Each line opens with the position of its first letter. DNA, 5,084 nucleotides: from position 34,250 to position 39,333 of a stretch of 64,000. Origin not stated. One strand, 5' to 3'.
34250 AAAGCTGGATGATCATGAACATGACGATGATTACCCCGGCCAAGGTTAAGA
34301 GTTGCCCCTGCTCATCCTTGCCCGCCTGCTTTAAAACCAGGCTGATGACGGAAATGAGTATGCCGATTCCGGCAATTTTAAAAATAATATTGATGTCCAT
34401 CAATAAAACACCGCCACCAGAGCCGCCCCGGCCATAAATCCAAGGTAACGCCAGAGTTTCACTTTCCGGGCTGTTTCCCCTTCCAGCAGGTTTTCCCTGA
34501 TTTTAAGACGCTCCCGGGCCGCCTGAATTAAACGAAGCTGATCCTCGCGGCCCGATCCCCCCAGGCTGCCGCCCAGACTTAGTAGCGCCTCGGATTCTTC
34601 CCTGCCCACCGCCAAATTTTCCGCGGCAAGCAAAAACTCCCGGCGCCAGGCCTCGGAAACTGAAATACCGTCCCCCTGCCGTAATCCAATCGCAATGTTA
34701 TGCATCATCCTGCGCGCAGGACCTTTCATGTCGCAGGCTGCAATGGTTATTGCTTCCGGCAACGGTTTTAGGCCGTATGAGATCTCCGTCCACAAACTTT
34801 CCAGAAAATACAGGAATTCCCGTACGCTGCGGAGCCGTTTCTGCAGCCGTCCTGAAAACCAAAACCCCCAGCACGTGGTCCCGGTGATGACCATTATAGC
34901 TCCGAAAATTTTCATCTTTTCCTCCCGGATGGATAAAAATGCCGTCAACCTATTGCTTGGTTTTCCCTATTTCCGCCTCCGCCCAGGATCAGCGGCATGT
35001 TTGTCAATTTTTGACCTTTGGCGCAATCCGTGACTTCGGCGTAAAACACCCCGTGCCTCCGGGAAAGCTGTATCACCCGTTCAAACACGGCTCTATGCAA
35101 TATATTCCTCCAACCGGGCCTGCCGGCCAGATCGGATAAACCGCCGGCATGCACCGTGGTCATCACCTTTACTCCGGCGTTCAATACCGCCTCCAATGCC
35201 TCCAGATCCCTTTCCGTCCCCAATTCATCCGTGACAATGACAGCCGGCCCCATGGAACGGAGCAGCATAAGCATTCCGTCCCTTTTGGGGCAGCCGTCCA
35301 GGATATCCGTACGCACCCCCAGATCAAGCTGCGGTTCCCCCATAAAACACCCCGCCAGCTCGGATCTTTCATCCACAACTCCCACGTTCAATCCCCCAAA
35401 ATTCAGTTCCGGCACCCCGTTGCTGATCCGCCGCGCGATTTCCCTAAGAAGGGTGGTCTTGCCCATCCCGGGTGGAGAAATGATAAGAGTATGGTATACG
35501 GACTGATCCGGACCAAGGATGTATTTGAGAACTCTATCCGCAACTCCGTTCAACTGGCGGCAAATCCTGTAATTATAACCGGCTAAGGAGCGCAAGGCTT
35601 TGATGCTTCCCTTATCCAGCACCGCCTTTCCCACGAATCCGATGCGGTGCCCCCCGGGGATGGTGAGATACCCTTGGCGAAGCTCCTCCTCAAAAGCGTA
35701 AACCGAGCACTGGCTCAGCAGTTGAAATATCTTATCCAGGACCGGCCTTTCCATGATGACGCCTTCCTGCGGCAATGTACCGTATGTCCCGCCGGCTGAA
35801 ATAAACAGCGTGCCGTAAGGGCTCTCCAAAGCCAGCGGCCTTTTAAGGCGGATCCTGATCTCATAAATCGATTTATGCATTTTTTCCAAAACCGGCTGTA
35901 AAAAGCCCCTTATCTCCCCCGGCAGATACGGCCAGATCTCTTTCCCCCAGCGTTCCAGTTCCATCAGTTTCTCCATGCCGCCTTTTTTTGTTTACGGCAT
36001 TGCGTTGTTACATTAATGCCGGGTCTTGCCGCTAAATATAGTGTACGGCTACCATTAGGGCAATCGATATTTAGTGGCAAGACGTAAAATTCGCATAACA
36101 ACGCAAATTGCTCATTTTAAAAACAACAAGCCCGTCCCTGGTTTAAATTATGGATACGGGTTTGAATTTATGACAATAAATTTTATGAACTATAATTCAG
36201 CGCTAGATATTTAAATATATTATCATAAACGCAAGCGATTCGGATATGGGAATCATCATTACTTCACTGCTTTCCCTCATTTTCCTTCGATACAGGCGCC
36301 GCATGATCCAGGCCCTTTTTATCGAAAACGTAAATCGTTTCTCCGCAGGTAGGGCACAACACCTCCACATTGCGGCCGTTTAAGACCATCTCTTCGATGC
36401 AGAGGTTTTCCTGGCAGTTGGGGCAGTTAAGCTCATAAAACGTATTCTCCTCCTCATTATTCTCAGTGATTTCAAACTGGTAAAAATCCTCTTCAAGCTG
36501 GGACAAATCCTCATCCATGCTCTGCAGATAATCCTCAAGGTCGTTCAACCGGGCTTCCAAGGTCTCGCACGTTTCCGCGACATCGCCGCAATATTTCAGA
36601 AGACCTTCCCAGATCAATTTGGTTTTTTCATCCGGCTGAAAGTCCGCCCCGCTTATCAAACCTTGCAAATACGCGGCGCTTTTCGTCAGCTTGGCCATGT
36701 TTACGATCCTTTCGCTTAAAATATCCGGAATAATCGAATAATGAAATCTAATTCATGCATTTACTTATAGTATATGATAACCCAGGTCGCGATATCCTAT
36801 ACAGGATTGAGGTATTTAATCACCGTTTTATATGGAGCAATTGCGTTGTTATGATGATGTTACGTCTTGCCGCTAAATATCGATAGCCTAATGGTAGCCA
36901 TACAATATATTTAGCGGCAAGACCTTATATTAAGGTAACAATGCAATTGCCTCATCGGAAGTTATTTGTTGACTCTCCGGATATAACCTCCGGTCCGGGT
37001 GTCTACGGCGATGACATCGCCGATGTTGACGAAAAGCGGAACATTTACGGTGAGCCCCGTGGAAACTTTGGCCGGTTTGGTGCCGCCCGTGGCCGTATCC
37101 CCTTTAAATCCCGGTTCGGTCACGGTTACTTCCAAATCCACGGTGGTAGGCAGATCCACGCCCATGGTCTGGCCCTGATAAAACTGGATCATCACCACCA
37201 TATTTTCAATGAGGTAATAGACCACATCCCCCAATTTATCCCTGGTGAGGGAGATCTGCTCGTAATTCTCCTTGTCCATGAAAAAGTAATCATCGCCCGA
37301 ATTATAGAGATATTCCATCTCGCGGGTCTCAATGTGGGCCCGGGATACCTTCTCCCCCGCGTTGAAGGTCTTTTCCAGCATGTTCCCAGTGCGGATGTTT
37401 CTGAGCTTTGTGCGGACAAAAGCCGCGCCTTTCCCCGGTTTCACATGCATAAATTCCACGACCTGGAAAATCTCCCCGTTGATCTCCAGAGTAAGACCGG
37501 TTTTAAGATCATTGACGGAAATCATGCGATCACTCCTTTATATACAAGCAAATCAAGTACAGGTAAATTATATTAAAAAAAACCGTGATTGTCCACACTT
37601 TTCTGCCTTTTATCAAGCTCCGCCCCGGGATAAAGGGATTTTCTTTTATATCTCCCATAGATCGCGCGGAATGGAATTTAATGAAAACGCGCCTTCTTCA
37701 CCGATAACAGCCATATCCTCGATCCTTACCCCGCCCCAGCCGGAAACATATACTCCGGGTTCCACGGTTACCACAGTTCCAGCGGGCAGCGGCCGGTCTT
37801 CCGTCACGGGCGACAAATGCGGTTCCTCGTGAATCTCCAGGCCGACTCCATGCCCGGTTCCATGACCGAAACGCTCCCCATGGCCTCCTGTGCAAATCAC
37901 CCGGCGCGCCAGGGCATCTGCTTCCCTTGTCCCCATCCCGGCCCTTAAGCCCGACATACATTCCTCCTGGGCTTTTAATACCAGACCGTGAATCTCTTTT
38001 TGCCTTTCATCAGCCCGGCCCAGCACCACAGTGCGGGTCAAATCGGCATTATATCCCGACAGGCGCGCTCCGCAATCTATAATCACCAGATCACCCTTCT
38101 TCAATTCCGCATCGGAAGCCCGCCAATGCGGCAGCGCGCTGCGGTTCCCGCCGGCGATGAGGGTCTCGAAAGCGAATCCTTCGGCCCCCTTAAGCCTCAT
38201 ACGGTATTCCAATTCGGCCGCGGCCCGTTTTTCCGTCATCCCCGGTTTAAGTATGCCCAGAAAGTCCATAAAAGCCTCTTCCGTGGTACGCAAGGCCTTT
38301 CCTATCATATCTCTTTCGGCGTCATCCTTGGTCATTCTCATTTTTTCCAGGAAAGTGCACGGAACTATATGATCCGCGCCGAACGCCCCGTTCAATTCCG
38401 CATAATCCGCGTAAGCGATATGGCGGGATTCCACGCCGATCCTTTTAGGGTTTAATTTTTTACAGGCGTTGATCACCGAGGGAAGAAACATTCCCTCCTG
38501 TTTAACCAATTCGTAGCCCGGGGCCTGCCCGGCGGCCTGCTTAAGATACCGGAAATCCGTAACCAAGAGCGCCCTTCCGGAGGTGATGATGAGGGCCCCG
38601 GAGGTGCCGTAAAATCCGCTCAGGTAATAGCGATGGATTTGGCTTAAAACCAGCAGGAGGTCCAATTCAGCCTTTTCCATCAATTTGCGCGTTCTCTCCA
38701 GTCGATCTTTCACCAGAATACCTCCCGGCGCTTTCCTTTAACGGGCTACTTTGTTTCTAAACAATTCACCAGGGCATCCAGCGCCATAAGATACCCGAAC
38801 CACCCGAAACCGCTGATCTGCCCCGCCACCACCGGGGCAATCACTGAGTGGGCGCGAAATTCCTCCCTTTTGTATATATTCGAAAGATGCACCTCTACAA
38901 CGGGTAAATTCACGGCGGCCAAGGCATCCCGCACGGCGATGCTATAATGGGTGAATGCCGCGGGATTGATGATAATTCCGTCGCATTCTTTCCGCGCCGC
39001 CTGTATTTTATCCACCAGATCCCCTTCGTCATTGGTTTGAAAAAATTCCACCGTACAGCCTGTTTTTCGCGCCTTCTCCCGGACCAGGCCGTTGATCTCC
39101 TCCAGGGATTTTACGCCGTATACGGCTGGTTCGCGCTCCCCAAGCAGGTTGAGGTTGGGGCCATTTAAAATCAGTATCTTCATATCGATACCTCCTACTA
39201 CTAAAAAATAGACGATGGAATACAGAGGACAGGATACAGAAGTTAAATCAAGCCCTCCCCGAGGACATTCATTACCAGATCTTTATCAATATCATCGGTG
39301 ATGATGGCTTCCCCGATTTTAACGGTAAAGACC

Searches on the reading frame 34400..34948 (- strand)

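Call 12: search_protein_families(library=ncbifam, proteins=[window:34400-34948:-], max_evalue=0.00001)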
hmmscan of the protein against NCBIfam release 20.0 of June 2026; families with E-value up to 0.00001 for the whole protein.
window:34400-34948:- (182 aa): 1 family
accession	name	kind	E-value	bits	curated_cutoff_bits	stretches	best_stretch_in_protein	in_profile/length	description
TIGR02833.1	spore_III_AB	equivalog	1.2e-34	119.8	146.5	1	13-181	1-169/170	stage III sporulation protein SpoIIIAB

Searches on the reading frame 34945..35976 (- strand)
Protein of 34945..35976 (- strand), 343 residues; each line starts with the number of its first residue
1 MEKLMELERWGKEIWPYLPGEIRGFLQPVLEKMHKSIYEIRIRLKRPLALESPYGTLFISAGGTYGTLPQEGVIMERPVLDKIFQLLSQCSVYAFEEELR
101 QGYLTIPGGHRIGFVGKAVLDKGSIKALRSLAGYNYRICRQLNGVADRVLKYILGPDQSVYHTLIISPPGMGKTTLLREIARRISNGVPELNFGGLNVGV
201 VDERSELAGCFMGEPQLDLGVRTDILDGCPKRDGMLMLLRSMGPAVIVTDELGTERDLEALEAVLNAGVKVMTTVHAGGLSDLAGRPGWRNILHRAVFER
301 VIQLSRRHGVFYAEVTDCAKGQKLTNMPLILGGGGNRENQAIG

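Call 12: search_protein_families(library=ncbifam, proteins=[window:34945-35976:-], max_evalue=0.00001)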
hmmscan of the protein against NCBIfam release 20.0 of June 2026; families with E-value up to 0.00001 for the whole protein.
window:34945-35976:- (343 aa): 1 family
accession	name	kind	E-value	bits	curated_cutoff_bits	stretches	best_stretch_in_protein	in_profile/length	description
TIGR02858.1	spore_III_AA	equivalog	3.7e-99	331.4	281.3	1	39-310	2-263/272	stage III sporulation protein AA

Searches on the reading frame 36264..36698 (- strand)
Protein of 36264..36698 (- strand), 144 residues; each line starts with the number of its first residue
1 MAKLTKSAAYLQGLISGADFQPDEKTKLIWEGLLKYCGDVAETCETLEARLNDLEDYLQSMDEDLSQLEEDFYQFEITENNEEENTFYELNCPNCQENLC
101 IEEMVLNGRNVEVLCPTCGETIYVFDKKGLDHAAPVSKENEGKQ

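Call 12: search_protein_families(library=ncbifam, proteins=[window:36264-36698:-], max_evalue=0.00001)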
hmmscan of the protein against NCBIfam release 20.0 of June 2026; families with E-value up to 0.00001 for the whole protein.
window:36264-36698:- (144 aa): 1 family
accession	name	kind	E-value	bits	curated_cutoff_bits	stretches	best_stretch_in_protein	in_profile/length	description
NF045650.1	CD1247_Nterm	equivalog_domain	3.5e-16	59.6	30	1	6-73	3-70/70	CD1247 N-terminal domain-containing protein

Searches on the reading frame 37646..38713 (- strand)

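Call 7: search_protein_families(library=pfam, proteins=[window:37646-38713:-], max_evalue=0.01)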
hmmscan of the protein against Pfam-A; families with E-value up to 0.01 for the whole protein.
window:37646-38713:- (355 aa): 2 families
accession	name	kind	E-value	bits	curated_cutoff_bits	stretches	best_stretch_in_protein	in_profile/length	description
PF00557.29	Peptidase_M24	-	4.7e-64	216.4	23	1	137-338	3-207/208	Metallopeptidase family M24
PF01321.24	Creatinase_N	-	8.8e-25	88.1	22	1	4-127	1-127/128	Creatinase/Prolidase N-terminal domain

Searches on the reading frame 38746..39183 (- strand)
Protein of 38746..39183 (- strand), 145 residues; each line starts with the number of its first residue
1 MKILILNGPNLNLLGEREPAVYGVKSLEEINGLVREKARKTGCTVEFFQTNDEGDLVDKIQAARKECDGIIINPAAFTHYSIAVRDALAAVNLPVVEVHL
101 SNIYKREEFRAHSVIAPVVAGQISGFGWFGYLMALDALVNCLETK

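Call 7: search_protein_families(library=pfam, proteins=[window:38746-39183:-], max_evalue=0.01)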
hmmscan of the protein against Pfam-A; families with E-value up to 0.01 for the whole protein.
window:38746-39183:- (145 aa): 1 family
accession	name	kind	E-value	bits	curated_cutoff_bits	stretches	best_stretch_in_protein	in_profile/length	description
PF01220.24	DHquinase_II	-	7.1e-61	204.4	23.3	1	2-138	1-137/138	Dehydroquinase class II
